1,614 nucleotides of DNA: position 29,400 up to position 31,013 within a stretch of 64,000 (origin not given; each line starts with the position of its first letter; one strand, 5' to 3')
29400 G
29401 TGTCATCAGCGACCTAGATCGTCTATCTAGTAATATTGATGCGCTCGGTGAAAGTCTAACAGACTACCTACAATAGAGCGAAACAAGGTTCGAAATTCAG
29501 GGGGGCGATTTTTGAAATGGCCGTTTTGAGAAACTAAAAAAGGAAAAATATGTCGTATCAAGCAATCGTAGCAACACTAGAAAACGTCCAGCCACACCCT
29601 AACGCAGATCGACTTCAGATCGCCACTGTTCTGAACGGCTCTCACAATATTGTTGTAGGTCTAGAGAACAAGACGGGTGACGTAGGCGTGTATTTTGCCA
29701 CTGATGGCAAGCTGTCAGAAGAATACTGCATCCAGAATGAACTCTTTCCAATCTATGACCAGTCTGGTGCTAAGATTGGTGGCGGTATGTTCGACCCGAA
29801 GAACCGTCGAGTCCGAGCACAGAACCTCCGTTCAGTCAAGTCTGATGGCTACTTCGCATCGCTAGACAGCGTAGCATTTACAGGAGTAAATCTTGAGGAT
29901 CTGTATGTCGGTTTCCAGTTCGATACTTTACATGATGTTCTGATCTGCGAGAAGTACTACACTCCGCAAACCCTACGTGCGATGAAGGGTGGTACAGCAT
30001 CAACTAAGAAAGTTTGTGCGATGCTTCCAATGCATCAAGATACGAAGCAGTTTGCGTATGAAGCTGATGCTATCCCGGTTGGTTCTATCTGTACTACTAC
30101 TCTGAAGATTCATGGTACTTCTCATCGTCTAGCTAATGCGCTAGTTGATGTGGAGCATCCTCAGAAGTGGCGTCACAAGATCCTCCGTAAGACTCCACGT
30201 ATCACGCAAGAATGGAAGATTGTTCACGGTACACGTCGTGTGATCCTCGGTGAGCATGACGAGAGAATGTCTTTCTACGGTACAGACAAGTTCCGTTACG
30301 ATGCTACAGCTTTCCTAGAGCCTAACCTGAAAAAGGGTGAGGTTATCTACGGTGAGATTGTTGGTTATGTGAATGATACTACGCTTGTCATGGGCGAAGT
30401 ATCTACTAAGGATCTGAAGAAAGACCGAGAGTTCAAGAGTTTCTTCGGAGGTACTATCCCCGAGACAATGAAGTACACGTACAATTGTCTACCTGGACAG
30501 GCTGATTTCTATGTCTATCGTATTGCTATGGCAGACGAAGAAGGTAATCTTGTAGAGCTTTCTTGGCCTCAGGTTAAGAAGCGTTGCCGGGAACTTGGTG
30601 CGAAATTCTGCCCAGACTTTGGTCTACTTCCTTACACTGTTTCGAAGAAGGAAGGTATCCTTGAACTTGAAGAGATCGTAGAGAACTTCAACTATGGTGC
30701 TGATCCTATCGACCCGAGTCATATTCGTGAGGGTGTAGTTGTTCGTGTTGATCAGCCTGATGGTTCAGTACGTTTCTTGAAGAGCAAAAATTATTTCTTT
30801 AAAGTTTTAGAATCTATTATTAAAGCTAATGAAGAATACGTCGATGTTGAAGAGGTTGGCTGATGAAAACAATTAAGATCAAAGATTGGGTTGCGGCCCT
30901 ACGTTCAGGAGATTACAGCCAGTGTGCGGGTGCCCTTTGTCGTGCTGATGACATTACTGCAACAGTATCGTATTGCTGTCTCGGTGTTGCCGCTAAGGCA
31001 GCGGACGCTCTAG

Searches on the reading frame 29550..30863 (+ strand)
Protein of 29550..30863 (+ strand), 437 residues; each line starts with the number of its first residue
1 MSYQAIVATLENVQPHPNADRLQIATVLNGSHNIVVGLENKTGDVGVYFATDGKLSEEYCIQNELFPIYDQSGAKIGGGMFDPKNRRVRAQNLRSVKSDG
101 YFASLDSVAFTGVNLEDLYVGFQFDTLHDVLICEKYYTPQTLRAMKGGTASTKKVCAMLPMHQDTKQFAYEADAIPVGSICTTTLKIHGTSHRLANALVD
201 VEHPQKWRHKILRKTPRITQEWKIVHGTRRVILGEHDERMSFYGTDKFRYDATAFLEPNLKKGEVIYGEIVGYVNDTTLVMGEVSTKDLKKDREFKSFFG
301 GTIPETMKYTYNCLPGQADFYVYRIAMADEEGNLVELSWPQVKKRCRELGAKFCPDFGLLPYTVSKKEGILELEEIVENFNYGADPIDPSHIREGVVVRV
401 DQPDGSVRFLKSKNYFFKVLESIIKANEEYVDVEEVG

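Call 43: search_protein_families(library=phrogs, proteins=[window:29550-30863:+], max_evalue=0.00001)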
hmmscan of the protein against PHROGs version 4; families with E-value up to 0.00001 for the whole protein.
window:29550-30863:+ (437 aa): 1 family
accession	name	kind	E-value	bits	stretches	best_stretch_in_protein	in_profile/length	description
phrog_968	-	DNA, RNA and nucleotide metabolism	1.2e-52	180.2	1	2-418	8-389/398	RNA ligase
